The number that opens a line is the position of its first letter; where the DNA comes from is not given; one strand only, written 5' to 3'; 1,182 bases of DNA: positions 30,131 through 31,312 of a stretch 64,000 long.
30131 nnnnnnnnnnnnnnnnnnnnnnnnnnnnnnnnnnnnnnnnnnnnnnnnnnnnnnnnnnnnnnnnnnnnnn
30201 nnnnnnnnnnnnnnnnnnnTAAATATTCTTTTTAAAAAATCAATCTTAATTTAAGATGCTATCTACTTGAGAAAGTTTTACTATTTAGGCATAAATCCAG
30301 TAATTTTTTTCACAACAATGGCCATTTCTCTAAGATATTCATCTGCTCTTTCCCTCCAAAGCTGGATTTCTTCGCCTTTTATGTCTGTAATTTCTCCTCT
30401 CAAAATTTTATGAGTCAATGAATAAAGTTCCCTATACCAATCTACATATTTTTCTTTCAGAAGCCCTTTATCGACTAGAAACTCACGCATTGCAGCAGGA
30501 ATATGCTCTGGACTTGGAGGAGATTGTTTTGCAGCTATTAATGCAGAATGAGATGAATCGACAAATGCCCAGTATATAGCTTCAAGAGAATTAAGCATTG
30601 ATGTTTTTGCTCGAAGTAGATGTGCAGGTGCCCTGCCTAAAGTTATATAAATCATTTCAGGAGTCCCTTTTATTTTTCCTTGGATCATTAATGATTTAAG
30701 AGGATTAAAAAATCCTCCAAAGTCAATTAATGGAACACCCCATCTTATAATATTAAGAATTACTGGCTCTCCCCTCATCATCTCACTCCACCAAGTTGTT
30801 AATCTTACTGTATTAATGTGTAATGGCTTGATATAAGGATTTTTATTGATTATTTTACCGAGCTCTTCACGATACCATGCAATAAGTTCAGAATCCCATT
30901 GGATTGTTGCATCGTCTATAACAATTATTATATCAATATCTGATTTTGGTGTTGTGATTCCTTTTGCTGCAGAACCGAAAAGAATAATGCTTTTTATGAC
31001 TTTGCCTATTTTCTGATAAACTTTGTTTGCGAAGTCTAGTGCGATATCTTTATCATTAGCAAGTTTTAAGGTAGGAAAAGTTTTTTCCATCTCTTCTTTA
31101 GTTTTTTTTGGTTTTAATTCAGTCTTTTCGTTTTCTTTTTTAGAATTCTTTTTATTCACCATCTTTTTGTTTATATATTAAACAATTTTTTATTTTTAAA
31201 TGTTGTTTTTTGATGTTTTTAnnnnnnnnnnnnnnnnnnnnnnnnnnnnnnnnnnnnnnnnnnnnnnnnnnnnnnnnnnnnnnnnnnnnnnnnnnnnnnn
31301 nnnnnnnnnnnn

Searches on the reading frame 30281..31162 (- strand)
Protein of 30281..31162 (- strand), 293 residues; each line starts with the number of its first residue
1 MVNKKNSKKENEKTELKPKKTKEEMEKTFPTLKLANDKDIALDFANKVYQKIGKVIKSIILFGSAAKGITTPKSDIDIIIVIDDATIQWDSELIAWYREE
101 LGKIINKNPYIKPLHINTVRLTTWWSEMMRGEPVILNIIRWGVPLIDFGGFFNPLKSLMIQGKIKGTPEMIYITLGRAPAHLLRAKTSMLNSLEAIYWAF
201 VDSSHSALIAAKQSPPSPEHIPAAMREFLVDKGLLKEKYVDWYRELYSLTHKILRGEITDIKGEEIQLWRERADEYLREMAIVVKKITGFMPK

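Call 61: search_protein_families(library=pfam, proteins=[window:30281-31162:-], max_evalue=0.1)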
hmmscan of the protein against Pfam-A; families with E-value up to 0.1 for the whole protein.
window:30281-31162:- (293 aa): 3 families
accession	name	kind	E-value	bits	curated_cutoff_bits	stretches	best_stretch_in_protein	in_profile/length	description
PF01909.29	NTP_transf_2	-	1.3e-09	38.7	21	1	52-119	11-72/93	Nucleotidyltransferase domain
PF18765.7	Polbeta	-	1.1e-07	32.4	26.9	1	54-91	11-47/93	Polymerase beta, Nucleotidyltransferase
PF22600.2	MTPAP-like_central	-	0.00051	20.6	27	1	47-87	35-70/139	Poly(A) RNA polymerase, mitochondrial-like, central palm domain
